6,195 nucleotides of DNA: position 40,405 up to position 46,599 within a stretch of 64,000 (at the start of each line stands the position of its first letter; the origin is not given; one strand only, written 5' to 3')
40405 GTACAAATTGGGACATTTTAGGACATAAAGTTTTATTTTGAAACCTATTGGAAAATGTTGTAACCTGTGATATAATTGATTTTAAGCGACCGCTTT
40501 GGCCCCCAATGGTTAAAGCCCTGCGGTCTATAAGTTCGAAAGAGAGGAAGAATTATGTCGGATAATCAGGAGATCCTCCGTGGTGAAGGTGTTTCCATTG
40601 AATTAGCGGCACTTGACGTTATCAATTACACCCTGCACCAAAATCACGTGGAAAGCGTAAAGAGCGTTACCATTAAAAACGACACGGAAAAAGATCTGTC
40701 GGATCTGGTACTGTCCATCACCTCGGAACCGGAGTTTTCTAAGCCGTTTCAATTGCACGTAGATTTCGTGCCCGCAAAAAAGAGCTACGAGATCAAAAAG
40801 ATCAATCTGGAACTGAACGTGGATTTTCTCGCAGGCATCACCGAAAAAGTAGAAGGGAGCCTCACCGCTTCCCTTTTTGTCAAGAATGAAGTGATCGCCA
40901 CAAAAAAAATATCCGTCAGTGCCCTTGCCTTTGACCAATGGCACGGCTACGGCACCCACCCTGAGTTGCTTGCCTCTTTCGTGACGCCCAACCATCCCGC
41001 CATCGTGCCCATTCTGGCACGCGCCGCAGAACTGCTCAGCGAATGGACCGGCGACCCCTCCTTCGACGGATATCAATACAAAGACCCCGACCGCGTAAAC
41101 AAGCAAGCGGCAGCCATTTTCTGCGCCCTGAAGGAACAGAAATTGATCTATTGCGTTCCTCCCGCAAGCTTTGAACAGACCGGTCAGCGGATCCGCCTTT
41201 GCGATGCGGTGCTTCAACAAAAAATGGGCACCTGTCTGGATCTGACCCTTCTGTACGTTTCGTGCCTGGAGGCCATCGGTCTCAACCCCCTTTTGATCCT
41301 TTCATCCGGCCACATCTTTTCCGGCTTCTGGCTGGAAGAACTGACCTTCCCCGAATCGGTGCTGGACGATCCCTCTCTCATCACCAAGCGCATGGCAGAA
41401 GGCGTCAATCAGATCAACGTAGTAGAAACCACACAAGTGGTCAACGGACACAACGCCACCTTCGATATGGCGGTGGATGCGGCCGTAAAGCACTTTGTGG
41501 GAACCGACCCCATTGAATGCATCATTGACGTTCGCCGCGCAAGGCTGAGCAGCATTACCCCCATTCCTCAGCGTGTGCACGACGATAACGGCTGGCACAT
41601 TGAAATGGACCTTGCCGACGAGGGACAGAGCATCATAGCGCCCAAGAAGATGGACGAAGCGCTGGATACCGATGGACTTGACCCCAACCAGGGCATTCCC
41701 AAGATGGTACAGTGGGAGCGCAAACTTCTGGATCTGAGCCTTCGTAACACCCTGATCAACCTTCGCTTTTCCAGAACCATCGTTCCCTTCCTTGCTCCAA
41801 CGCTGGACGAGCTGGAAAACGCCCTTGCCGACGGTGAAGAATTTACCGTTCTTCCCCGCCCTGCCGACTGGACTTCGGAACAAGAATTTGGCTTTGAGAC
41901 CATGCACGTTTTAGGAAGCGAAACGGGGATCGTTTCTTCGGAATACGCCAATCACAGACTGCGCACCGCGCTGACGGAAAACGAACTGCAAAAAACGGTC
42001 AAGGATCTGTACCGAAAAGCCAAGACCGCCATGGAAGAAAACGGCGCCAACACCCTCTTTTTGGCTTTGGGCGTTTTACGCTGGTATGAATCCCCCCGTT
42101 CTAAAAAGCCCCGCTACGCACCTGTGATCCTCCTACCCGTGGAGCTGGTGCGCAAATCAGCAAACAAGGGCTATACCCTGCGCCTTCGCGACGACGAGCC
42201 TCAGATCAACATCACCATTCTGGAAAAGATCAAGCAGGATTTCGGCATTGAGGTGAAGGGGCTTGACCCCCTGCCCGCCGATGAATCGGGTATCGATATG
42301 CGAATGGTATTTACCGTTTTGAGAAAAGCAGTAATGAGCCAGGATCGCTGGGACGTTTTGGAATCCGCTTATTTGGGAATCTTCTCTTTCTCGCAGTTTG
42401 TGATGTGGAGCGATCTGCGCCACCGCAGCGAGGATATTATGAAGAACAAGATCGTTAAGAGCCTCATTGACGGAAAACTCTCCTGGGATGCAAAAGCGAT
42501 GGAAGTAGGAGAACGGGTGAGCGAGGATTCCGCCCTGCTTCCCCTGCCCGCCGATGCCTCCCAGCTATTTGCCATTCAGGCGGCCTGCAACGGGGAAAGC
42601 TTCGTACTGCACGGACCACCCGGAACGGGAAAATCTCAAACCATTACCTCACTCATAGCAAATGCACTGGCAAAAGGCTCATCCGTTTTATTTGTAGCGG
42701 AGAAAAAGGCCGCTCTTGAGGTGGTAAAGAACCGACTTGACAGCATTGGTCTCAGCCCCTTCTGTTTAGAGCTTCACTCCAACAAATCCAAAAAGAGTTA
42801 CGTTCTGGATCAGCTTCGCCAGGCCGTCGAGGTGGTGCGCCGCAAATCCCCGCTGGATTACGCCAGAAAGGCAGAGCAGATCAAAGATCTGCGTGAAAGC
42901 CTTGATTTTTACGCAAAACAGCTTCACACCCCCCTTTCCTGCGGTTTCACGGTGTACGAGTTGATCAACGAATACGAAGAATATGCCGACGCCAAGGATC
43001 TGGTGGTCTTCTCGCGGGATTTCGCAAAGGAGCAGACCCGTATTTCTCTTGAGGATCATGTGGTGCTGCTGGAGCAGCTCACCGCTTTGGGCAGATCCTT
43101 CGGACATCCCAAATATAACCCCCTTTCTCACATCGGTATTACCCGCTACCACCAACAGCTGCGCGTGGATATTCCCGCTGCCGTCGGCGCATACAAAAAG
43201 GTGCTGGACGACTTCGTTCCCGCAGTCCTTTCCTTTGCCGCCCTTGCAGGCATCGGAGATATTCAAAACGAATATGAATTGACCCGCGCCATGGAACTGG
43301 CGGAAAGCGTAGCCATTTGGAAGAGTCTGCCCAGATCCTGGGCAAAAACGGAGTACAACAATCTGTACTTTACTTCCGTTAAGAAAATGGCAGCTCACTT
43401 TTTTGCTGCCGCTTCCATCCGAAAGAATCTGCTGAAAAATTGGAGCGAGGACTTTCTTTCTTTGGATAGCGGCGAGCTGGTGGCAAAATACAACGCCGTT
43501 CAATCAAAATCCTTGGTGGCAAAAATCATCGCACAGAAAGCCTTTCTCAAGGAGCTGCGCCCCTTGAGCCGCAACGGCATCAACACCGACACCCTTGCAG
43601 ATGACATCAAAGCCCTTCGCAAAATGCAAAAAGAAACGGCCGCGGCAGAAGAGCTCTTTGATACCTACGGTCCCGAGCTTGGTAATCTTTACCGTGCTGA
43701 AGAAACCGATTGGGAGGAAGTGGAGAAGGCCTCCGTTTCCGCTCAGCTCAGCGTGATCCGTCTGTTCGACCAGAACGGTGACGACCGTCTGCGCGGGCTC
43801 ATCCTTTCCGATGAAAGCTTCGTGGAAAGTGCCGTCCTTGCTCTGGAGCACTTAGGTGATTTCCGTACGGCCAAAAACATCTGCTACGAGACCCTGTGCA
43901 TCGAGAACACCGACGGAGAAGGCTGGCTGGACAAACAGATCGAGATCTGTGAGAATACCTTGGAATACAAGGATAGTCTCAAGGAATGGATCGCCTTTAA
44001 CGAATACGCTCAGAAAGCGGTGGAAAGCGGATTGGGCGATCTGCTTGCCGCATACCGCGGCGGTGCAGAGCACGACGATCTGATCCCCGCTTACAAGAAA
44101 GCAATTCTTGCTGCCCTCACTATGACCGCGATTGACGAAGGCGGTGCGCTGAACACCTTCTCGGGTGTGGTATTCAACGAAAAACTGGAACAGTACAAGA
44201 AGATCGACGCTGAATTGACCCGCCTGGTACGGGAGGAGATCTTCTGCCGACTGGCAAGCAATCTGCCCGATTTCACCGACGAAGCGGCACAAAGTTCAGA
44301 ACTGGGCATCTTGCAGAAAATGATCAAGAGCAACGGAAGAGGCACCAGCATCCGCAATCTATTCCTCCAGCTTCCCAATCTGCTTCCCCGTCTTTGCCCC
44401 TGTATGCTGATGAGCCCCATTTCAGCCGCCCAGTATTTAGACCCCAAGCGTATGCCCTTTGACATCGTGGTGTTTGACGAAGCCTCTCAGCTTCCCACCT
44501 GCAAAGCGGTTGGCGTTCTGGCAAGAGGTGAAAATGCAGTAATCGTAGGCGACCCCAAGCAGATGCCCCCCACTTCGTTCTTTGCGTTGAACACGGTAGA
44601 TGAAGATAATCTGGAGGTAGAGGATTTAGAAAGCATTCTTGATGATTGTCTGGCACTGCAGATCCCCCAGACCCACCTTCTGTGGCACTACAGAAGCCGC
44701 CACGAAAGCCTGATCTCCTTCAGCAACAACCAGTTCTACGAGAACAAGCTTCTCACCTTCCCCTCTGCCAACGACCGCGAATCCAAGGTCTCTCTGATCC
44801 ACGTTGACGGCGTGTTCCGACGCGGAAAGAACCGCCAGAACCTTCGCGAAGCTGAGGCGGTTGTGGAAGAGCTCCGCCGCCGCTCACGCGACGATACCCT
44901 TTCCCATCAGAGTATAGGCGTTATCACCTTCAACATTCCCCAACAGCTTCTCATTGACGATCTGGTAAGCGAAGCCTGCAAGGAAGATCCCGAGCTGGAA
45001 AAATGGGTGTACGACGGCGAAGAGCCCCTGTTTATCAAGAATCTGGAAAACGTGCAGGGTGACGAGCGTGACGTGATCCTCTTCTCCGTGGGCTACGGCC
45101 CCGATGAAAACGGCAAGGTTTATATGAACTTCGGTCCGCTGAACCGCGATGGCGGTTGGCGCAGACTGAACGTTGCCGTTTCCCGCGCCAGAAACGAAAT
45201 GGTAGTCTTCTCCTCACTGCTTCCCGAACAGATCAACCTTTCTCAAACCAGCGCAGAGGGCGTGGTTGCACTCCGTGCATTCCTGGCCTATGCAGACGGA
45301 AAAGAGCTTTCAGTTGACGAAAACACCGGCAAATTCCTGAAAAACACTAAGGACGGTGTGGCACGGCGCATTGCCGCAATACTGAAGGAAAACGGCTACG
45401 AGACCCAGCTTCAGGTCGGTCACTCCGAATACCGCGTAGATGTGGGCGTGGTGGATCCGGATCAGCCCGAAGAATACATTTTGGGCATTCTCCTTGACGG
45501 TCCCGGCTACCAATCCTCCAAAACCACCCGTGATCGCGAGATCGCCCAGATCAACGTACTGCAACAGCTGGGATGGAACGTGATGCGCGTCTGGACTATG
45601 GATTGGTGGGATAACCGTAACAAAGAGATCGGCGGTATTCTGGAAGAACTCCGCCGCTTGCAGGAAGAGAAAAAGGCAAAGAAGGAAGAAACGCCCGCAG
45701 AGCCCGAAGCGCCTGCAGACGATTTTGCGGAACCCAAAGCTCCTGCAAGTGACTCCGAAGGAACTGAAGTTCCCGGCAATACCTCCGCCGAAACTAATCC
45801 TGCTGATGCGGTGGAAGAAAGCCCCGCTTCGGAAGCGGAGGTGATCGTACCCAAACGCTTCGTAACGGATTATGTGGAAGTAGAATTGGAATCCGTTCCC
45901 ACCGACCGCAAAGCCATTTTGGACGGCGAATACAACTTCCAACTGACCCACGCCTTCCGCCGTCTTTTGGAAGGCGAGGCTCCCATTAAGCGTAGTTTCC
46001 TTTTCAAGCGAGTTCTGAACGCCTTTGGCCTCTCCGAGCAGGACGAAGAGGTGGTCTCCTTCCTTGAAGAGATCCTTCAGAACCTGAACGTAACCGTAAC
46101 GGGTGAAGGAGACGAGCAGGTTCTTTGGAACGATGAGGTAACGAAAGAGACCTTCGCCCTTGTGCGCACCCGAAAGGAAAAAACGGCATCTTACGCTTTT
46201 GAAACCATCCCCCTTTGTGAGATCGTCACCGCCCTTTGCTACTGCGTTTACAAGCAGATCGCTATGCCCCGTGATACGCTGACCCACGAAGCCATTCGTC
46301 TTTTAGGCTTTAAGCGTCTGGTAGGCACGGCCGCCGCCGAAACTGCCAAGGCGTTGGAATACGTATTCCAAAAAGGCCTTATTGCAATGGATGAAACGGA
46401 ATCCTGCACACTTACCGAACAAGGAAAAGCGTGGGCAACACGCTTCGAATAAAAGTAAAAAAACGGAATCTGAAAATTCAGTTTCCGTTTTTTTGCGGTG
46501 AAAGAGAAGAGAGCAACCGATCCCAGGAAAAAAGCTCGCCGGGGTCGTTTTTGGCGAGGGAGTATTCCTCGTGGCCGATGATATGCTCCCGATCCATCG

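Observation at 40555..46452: Stand-alone 1965-aa protein: transglutaminase-like, DUF4011-like, SF1 helicase, REase-fold, DUF3320-like; candidate defence gene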

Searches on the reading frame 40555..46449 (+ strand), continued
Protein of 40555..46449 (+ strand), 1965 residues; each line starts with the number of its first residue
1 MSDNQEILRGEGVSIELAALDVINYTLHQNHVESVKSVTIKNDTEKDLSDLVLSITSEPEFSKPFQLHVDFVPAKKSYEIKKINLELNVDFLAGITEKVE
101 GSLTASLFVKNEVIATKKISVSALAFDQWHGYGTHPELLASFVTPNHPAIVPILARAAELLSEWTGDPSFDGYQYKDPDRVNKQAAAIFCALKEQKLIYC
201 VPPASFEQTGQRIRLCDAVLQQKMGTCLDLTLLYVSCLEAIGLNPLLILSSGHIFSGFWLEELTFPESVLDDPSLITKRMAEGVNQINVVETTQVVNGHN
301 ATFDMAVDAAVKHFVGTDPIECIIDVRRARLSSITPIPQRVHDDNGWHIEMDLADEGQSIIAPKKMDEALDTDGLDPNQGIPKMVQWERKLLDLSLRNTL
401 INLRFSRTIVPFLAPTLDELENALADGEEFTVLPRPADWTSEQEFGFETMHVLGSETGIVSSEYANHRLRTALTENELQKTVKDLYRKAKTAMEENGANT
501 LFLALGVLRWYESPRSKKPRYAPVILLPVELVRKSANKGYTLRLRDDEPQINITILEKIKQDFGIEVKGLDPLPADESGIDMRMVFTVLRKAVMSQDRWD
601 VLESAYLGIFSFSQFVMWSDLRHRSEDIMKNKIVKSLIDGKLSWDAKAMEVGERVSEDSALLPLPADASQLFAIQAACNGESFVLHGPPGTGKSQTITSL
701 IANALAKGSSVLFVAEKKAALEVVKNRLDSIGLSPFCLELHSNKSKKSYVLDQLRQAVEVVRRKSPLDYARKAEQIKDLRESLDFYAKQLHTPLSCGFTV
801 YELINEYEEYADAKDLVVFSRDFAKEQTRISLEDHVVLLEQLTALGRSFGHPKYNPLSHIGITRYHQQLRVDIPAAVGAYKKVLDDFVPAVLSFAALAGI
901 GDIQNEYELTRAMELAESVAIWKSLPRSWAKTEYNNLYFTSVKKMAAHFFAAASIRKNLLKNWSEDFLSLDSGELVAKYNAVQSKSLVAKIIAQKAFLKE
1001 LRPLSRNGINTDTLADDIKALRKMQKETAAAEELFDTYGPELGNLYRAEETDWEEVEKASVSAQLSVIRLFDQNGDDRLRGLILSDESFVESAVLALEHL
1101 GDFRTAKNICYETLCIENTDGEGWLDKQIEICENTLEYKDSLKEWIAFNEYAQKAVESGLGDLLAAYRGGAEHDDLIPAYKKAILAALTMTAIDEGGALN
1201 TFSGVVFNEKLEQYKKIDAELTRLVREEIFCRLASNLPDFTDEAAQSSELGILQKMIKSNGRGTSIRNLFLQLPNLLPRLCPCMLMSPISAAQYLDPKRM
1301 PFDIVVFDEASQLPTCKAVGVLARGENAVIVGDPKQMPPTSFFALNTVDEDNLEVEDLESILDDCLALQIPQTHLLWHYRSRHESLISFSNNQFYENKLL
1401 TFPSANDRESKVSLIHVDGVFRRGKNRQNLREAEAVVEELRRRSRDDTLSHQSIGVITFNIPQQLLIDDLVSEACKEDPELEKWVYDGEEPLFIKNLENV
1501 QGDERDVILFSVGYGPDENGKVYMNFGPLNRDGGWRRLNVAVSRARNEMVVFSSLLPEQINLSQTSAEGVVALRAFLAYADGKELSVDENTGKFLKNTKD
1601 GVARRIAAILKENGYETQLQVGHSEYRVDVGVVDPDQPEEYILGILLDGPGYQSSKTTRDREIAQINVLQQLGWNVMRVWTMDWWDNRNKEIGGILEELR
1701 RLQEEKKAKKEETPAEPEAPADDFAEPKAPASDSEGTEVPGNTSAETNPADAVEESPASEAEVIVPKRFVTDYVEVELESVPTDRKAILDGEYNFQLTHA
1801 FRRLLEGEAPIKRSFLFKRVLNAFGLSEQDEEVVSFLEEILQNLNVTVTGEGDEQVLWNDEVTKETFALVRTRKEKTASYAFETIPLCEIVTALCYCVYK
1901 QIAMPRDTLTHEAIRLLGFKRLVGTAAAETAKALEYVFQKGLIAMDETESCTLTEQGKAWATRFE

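Call 67: get_annotated_region(hit=H29, flank=8000)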
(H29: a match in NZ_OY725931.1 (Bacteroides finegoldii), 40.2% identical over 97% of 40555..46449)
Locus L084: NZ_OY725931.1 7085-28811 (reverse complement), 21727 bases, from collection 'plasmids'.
description: Bacteroides finegoldii strain Bacteroides finegoldii TSDC17.2-1.1 plasmid 29, complete sequence
organism: Bacteroides finegoldii (NCBI taxid 338188)
taxonomy: Bacteria; Bacteroidota; Bacteroidia; Bacteroidales; Bacteroidaceae; Bacteroides; Bacteroides finegoldii
host: -; source: -; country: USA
typing (MOB-suite, as given by PLSDB): non-mobilizable
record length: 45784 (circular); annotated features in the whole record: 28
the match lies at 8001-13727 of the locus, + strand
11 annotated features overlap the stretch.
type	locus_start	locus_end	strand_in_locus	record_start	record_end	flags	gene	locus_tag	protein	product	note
CDS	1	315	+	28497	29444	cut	-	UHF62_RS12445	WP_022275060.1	glycoside hydrolase family 16 protein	-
CDS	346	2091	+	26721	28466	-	-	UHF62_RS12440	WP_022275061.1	fimbrillin family protein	-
CDS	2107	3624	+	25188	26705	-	-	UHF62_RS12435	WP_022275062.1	hypothetical protein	-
CDS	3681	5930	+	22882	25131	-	bglX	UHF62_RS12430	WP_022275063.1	beta-glucosidase BglX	GO:0005975 - carbohydrate metabolic process [Evidence IEA]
CDS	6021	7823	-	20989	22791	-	rpsA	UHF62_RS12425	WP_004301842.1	30S ribosomal protein S1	-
CDS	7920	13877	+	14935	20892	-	-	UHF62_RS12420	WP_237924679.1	DUF3320 domain-containing protein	-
CDS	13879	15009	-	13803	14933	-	-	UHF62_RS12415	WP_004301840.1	reverse transcriptase family protein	-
CDS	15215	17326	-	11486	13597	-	-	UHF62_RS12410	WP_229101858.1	DUF5686 family protein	-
CDS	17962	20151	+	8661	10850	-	-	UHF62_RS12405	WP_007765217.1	glutamine synthetase III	-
CDS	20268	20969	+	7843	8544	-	-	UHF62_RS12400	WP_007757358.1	Crp/Fnr family transcriptional regulator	GO:0006355 - regulation of DNA-templated transcription [Evidence IEA]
CDS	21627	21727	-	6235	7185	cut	trxB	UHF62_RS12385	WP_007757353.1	thioredoxin-disulfide reductase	-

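Call 69: search_protein_families(library=ncbifam, proteins=[L083:2437-8169:+, L084:7920-13874:+, L030:10001-15952:+], max_evalue=0.00001)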
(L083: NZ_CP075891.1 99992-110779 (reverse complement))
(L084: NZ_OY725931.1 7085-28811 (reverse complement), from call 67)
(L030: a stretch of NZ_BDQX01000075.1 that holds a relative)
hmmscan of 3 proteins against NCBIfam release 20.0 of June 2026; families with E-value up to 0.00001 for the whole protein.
L083:2437-8169:+ (1911 aa): 5 families
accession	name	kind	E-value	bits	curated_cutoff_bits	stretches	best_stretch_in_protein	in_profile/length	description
NF042953.1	Hhe_antiphage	equivalog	0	2730.2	2000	1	23-1894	1-1797/1797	DUF4011 domain-containing anti-phage protein Hhe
NF058533.1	antiphage_ProA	equivalog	0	1129.2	1500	2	194-1794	428-1717/1903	anti-phage protein ProA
TIGR00376.1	TIGR00376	hypoth_equivalog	1.9e-21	76.2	348.9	2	1371-1481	357-454/639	IGHMBP2 family helicase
NF040671.1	PLuB_AAA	exception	8.5e-16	56.5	999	1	1375-1637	957-1231/1256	PLuB system helicase-like protein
TIGR01448.2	helicase_RecD2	equivalog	3.9e-06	25.3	500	0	427-475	318-366/713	SF1B family DNA helicase RecD2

L084:7920-13874:+ (1985 aa): 6 families
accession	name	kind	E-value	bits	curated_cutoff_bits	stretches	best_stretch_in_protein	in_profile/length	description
NF058533.1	antiphage_ProA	equivalog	0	2196.8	1500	1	43-1952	1-1903/1903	anti-phage protein ProA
NF042953.1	Hhe_antiphage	equivalog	3.8e-230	767.2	2000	2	1089-1782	1023-1718/1797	DUF4011 domain-containing anti-phage protein Hhe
TIGR00376.1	TIGR00376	hypoth_equivalog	7.6e-32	110.5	348.9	3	663-757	140-224/639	IGHMBP2 family helicase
NF040671.1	PLuB_AAA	exception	2e-22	78.5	999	1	1340-1596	958-1230/1256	PLuB system helicase-like protein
TIGR01448.2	helicase_RecD2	equivalog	9.4e-11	40.6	500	1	670-742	297-366/713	SF1B family DNA helicase RecD2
TIGR01447.1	recD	equivalog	8.1e-06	24.7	310.15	0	1342-1382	260-303/597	exodeoxyribonuclease V subunit alpha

L030:10001-15952:+ (1984 aa): 5 families
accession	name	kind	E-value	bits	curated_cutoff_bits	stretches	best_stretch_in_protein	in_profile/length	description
NF058533.1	antiphage_ProA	equivalog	0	2275.2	1500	1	19-1956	1-1903/1903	anti-phage protein ProA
NF042953.1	Hhe_antiphage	equivalog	1.5e-252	841.5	2000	2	1117-1753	1069-1706/1797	DUF4011 domain-containing anti-phage protein Hhe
TIGR00376.1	TIGR00376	hypoth_equivalog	7e-25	87.5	348.9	2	1311-1432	348-457/639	IGHMBP2 family helicase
NF040671.1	PLuB_AAA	exception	5.7e-19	67.1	999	1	1326-1441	960-1086/1256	PLuB system helicase-like protein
TIGR01448.2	helicase_RecD2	equivalog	7.4e-07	27.7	500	0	651-718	299-366/713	SF1B family DNA helicase RecD2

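Call 86: get_annotated_region(hit=H32, flank=4000)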
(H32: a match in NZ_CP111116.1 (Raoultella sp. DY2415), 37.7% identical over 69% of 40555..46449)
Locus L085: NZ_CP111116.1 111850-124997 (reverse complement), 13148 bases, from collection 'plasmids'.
description: Raoultella sp. DY2415 plasmid p1, complete sequence
organism: Raoultella sp. DY2415 (NCBI taxid 2993656)
taxonomy: Bacteria; Pseudomonadota; Gammaproteobacteria; Enterobacterales; Enterobacteriaceae; Raoultella; Raoultella sp. DY2415
host: -; source: crude oil contaminated soil; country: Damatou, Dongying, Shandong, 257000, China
typing (MOB-suite, as given by PLSDB): conjugative; replicon IncFIB; relaxase MOBF; mating-pair formation MPF_F
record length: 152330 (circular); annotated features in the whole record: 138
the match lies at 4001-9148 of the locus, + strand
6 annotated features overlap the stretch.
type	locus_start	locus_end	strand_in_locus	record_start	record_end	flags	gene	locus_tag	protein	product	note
CDS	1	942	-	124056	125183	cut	-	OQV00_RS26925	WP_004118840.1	transporter substrate-binding protein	-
CDS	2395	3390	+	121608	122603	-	-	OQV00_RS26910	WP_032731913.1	IS110 family transposase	-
CDS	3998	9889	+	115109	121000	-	-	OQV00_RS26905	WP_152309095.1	DUF3320 domain-containing protein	-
CDS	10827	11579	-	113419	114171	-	-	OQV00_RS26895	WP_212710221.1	alpha/beta hydrolase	-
CDS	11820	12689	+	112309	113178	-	-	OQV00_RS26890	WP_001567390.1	DMT family transporter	GO:0055085 - transmembrane transport [Evidence IEA]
CDS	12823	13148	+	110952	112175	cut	-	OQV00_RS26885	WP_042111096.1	aminotransferase class I/II-fold pyridoxal phosphate-dependent enzyme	GO:0009058 - biosynthetic process [Evidence IEA]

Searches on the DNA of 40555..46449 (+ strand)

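Call 87: search_dna_similar(query=L085:3998-7900:+, collection=ecoli_genomes, mode=distant, max_rows=12)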
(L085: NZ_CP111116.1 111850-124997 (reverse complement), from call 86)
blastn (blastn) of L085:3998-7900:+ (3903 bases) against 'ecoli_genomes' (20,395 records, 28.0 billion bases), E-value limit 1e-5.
No match.
